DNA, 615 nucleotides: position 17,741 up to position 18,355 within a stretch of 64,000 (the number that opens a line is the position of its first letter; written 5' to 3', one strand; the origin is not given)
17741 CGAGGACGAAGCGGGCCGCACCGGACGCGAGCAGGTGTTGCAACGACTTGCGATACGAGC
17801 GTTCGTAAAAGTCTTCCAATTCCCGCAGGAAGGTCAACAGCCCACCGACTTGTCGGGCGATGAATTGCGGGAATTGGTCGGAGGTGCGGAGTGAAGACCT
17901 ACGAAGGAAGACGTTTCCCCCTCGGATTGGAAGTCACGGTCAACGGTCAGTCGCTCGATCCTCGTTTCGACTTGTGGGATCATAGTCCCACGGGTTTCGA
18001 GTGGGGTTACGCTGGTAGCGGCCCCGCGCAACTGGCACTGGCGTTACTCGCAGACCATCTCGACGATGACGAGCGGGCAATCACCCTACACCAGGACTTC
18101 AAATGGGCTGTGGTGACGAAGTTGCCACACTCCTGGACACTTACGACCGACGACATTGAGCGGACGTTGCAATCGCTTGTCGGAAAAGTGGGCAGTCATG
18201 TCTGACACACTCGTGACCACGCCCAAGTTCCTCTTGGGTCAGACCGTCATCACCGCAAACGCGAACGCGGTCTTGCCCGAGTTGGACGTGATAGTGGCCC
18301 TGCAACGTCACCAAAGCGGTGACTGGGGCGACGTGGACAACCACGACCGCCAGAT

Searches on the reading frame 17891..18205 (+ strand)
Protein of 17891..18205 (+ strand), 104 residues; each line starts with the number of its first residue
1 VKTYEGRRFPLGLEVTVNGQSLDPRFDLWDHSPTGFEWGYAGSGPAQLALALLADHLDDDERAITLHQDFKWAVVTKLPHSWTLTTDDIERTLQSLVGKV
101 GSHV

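Call 8: search_protein_families(library=pfam, proteins=[window:17891-18205:+], max_evalue=0.01)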
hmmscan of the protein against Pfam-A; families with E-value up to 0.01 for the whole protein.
window:17891-18205:+ (104 aa): 1 family
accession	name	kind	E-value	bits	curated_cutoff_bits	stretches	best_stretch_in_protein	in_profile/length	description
PF19663.4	DUF6166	-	3.2e-33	114.1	27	1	4-94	1-92/93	Family of unknown function (DUF6166)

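Call 92: search_protein_families(library=phrogs, proteins=[window:17891-18205:+], max_evalue=0.001)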
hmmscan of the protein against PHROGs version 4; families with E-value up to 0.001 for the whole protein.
window:17891-18205:+ (104 aa): 0 families
